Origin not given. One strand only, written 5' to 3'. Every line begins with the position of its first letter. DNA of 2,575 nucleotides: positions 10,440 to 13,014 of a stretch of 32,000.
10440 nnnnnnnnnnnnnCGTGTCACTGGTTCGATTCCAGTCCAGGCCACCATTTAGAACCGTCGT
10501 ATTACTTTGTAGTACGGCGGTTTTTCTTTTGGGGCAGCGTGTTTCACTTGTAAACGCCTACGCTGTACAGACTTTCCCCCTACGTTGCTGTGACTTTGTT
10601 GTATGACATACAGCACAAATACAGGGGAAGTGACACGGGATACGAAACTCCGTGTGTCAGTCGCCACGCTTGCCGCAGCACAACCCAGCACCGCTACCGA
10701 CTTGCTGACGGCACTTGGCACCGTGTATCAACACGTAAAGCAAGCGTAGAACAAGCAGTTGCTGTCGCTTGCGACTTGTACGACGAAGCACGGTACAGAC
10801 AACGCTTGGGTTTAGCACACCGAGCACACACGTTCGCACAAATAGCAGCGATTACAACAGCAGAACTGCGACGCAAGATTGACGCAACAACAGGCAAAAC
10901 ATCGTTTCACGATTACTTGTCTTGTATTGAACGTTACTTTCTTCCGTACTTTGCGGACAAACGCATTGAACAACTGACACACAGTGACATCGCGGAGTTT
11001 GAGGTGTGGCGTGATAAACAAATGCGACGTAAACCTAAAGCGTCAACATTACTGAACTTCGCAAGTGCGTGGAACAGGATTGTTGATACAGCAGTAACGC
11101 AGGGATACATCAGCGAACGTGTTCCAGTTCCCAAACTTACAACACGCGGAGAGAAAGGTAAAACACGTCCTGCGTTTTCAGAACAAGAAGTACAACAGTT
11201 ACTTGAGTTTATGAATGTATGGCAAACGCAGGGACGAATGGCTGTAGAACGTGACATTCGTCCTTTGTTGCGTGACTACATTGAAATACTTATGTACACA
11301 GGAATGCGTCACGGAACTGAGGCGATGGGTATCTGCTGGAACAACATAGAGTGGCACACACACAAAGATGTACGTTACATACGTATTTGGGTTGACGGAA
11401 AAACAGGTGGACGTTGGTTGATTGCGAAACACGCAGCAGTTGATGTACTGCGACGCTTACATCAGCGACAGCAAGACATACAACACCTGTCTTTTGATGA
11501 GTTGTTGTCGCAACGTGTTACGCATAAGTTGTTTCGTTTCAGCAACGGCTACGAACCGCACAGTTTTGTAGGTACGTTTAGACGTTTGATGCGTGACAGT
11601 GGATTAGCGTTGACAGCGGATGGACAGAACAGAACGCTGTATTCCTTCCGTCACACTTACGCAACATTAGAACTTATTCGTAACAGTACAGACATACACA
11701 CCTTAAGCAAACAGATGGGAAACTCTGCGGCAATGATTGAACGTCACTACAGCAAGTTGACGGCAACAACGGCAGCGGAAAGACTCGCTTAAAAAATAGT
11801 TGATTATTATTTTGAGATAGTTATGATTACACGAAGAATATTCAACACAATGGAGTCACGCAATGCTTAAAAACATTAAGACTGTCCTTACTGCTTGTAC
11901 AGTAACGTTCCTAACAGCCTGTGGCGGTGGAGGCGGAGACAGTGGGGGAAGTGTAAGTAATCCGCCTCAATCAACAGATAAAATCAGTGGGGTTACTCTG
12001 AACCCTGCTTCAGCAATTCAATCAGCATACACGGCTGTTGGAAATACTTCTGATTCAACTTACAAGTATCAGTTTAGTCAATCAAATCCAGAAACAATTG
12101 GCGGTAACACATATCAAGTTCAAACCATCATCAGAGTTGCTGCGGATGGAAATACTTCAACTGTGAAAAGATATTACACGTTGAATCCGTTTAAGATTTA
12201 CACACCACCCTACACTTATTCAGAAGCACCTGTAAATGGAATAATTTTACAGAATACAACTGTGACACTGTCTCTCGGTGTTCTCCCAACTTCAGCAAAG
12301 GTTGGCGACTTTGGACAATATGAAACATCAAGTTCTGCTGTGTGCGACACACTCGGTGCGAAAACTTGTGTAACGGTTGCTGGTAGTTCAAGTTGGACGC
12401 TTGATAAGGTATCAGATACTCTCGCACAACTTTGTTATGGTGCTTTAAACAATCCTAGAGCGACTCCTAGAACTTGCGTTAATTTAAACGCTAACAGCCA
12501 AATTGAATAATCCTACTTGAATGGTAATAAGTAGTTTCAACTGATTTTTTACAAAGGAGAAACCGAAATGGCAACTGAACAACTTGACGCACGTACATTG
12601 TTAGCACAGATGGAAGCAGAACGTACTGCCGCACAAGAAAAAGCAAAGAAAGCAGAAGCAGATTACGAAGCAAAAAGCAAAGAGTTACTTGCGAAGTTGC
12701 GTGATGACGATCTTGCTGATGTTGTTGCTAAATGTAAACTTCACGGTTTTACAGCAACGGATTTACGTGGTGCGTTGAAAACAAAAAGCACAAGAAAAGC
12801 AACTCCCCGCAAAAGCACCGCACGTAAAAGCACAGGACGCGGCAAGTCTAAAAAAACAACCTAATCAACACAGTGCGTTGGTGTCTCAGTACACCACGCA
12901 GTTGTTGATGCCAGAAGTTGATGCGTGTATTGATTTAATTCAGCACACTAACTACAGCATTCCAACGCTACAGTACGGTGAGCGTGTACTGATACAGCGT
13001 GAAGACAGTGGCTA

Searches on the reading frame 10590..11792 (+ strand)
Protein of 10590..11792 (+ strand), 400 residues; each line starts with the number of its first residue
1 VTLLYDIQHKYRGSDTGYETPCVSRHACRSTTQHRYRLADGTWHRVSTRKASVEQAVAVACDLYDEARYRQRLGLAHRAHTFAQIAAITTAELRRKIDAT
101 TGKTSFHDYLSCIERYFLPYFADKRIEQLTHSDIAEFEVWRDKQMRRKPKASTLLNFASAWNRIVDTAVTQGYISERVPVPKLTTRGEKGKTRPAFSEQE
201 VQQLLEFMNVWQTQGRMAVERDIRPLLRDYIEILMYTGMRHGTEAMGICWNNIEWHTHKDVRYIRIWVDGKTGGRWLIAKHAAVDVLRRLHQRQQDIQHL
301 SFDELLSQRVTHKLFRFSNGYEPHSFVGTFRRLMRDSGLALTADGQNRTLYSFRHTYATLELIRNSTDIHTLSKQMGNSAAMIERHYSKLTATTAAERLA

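Call 7: search_protein_families(library=pfam, proteins=[window:10590-11792:+], max_evalue=0.01)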
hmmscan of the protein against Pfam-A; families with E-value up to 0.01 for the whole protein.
window:10590-11792:+ (400 aa): 1 family
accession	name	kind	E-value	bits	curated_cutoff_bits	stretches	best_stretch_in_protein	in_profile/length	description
PF14659.12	Phage_int_SAM_3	-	0.00058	20.5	22.6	1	103-137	19-53/58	Phage integrase, N-terminal SAM-like domain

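Call 8: search_protein_families(library=phrogs, proteins=[window:10590-11792:+], max_evalue=0.01)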
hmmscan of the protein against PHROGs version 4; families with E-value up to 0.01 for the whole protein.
window:10590-11792:+ (400 aa): 3 families
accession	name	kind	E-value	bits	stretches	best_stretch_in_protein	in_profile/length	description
phrog_1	-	integration and excision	1.3e-29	104.9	1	33-392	125-437/611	integrase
phrog_216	-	integration and excision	9.4e-11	42.3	1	156-392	17-226/301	integrase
phrog_7685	-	integration and excision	0.00018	22.1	1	330-395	167-228/240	integrase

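Call 11: find_related_loci(query=window:10590-11792:+, collection=genome_contigs, flank=10000)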
Query window:10590-11792:+ (400 aa) in genome_contigs; peptide patterns used: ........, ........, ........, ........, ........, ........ (x = any residue, [..] = any of these).
183 stretches matched a pattern; 69 encode a relative of the query (tblastn E <= 1e-3); 67 distinct loci.
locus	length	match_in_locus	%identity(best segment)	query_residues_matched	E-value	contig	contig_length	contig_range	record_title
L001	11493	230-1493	92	1-400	0e+0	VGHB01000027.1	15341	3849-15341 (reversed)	MAG: Betaproteobacteria bacterium isolate M_surface_9_m1_249 M_surface_9_m1_249_Ga0194116_10004752, whole genome shotgun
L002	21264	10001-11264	81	1-400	0e+0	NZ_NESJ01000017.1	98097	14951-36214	Limnohabitans sp. 2KL-51 LimC-2KL-51-C17, whole genome shotgun sequence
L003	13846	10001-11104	75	33-400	0e+0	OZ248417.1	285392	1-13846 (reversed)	Burkholderiaceae bacterium isolate MaE-M4 genome assembly, chromosome: MaE-M4-c4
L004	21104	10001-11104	74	33-400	0e+0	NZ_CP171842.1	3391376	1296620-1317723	Limnohabitans sp. DCL3 chromosome, complete genome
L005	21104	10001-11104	74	33-400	0e+0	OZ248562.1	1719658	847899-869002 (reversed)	Burkholderiaceae bacterium isolate RE-1 genome assembly, chromosome: RE-1-c1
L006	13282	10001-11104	73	33-400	0e+0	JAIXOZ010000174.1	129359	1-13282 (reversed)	MAG: Comamonadaceae bacterium isolate C1_MAG_00046 C1_MAG_00046_000000000087, whole genome shotgun sequence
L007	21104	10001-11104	72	33-400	0e+0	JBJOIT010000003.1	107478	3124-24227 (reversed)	MAG: Pseudomonadota bacterium isolate southforkpolouse_2019_sw_WHONDRS-S19S_0055_A_bin.39 scaffold_000063, whole genome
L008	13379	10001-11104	71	33-400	0e+0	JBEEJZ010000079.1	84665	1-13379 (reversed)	MAG: Pseudomonadota bacterium isolate cobbmillcreek_2019_sw_WHONDRS-S19S_0090_B_bin.5 scaffold_908080, whole genome shot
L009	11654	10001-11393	69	33-400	0e+0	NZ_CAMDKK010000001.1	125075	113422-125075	MAG: Limnohabitans sp. Rim8 isolate MsH-30apr19-19 MsH-30apr19-C111, whole genome shotgun sequence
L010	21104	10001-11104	71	33-400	0e+0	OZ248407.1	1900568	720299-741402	Burkholderiaceae bacterium isolate MaE-M4 genome assembly, chromosome: MaE-M4-c1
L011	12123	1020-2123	71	33-400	0e+0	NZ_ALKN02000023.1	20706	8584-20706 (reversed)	Limnohabitans sp. Rim28 LimC-Rim28-C23, whole genome shotgun sequence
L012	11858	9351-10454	70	33-400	0e+0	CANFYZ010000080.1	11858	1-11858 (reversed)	MAG: Comamonadaceae bacterium isolate Jr-20nov17-156 genome assembly, contig: Jr-20nov17-C6870, whole genome shotgun seq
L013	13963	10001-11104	70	33-400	0e+0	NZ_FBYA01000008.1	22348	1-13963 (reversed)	Limnohabitans sp. Rim47 isolate DNA_1, whole genome shotgun sequence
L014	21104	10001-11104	69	33-400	1e-178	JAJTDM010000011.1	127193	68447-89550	MAG: Rubrivivax sp. isolate 49636_E6 Sample_49636_scaffold_12, whole genome shotgun sequence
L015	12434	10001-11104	70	33-400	4e-178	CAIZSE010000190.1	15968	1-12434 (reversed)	MAG: uncultured Burkholderiales bacterium isolate Loc090519-6m_bin-0266 genome assembly, contig: bin-0266:190/190, whole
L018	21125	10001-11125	67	29-400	5e-174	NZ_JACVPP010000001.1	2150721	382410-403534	Polynucleobacter sp. MWH-HuK1 2608692706, whole genome shotgun sequence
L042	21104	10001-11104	71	33-400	0e+0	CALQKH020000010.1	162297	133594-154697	MAG: Akkermansia muciniphila isolate HRSG-E13-bin-26 genome assembly, contig: HRSG-E13-C17, whole genome shotgun sequenc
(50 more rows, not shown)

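Call 40: search_protein_families(library=ncbifam, proteins=[window:10590-11792:+], max_evalue=0.01)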
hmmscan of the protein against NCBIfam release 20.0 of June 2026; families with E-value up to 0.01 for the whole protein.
window:10590-11792:+ (400 aa): 0 families

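Call 41: search_protein_families(library=padloc, proteins=[window:10590-11792:+], max_evalue=0.01)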
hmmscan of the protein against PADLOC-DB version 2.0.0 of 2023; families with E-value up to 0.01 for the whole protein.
window:10590-11792:+ (400 aa): 0 families

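Call 45: search_protein_families(library=pfam, proteins=[L042:11291-13072:+, L042:13109-13975:+, L042:14307-14972:-, L042:15059-15787:-, L042:16003-16737:+, L018:11145-12368:+, L018:14011-14841:-, L018:15072-15884:+, L004:11176-12780:+, L004:13612-14553:-], max_evalue=0.001)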
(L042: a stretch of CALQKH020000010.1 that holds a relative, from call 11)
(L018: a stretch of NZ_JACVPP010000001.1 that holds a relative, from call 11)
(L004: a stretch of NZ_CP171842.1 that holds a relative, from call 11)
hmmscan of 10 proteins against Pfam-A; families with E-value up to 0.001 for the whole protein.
L042:11291-13072:+ (593 aa): 0 families

L042:13109-13975:+ (288 aa): 0 families

L042:14307-14972:- (221 aa): 9 families
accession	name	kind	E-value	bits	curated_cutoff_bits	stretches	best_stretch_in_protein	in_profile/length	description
PF00004.35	AAA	-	2.4e-09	38.2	21.2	1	43-157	1-123/131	ATPase family associated with various cellular activities (AAA)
PF13401.12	AAA_22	-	2.6e-06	28.2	27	0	43-61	8-26/130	AAA domain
PF07728.20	AAA_5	-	2.6e-06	27.9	22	1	43-166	2-125/139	AAA domain (dynein-related subfamily)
PF13173.12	AAA_14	-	0.00017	22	27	1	43-163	5-121/129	AAA domain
PF13177.12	DNA_pol3_delta2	-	0.00023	21.6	27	0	94-164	88-159/161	DNA polymerase III, delta subunit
PF25199.1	nSTAND_NTPase5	-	0.00032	21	34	0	102-144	93-132/145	Novel STAND NTPase 5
PF13479.12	AAA_24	-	0.00048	20.5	27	0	43-128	5-84/195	AAA domain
PF14532.12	Sigma54_activ_2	-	0.00062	20.4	25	0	39-137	20-101/138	Sigma-54 interaction domain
PF24389.1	ORC-CDC6-like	-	0.00083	18.6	27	0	32-60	26-52/571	ORC-CDC6-like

L042:15059-15787:- (242 aa): 0 families

L042:16003-16737:+ (244 aa): 0 families

L018:11145-12368:+ (407 aa): 2 families
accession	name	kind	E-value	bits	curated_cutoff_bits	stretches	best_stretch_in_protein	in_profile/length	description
PF01555.25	N6_N4_Mtase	-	2.2e-20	74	26.7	2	31-106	134-212/221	DNA methylase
PF01170.24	UPF0020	-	2.5e-06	27.8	22.3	1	74-105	27-58/197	RMKL-like, methyltransferase domain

L018:14011-14841:- (276 aa): 0 families

L018:15072-15884:+ (270 aa): 0 families

L004:11176-12780:+ (534 aa): 0 families

L004:13612-14553:- (313 aa): 0 families

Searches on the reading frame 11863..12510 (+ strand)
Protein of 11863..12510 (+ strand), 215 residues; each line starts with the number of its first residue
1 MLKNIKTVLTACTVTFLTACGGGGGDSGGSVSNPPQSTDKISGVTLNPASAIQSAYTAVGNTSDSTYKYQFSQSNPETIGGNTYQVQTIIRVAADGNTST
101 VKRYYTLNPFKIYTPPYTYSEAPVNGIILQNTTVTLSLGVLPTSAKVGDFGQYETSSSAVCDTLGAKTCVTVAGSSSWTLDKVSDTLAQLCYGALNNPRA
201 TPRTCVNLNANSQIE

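Call 7: search_protein_families(library=pfam, proteins=[window:11863-12510:+], max_evalue=0.01)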
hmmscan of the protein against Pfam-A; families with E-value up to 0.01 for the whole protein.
window:11863-12510:+ (215 aa): 1 family
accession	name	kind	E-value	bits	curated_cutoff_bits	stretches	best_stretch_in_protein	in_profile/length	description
PF13861.12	FLgD_tudor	-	0.0063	17.1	26.9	0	117-140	24-48/58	FlgD Tudor-like domain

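Call 8: search_protein_families(library=phrogs, proteins=[window:11863-12510:+], max_evalue=0.01)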
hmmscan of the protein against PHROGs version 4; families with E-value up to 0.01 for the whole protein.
window:11863-12510:+ (215 aa): 2 families
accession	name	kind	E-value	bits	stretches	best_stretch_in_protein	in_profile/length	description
phrog_22467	-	unknown function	0.0038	18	1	8-63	6-59/268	-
phrog_542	-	unknown function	0.0078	17.8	0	1-36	1-39/97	-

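Call 40: search_protein_families(library=ncbifam, proteins=[window:11863-12510:+], max_evalue=0.01)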
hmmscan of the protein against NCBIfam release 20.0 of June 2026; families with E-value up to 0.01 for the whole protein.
window:11863-12510:+ (215 aa): 0 families

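Call 41: search_protein_families(library=padloc, proteins=[window:11863-12510:+], max_evalue=0.01)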
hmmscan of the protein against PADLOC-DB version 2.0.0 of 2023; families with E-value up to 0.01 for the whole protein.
window:11863-12510:+ (215 aa): 0 families

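Call 64: find_homologous_proteins(query=window:11863-12510:+)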
Query window:11863-12510:+ (215 aa): 11 proteins with E <= 0.001 among 236 candidates.
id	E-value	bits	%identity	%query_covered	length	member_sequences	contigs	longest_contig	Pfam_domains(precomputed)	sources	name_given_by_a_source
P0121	1.0e-134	465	100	100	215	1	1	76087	-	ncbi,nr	ncbi:MAG: hypothetical protein NTX67_01795 [Burkholderiales bacterium]|nr:hypothetical protein [Burk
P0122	6.1e-115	400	85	100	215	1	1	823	-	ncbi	-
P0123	4.5e-113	394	84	100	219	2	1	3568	-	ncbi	-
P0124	3.8e-80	286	77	79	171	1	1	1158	-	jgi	jgi:hypothetical protein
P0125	1.0e-74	269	88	63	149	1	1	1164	-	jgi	jgi:hypothetical protein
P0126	1.4e-60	223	51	99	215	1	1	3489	-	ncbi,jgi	jgi:hypothetical protein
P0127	1.9e-53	199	48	100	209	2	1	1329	-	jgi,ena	-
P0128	4.6e-45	172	49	82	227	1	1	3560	-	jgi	jgi:hypothetical protein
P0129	5.7e-45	172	45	100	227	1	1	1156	-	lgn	-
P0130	3.9e-42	162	44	99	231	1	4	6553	-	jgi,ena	jgi:uncharacterized membrane protein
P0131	1.1e-40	158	49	82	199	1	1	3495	-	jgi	-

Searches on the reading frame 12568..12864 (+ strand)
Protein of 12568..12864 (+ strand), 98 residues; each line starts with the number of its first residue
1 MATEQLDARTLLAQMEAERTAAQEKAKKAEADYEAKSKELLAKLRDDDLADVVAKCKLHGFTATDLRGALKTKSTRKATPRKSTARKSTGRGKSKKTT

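Call 7: search_protein_families(library=pfam, proteins=[window:12568-12864:+], max_evalue=0.01)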
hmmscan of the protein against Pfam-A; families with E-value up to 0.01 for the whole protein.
window:12568-12864:+ (98 aa): 0 families

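Call 8: search_protein_families(library=phrogs, proteins=[window:12568-12864:+], max_evalue=0.01)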
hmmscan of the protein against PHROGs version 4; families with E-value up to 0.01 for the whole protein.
window:12568-12864:+ (98 aa): 1 family
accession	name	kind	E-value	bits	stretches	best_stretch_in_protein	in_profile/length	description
phrog_28387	-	unknown function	0.00037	21.8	1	2-75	10-83/119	-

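Call 40: search_protein_families(library=ncbifam, proteins=[window:12568-12864:+], max_evalue=0.01)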
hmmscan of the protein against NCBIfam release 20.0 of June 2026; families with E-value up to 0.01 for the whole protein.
window:12568-12864:+ (98 aa): 0 families

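Call 41: search_protein_families(library=padloc, proteins=[window:12568-12864:+], max_evalue=0.01)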
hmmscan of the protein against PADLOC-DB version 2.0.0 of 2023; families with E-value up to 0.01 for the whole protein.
window:12568-12864:+ (98 aa): 0 families
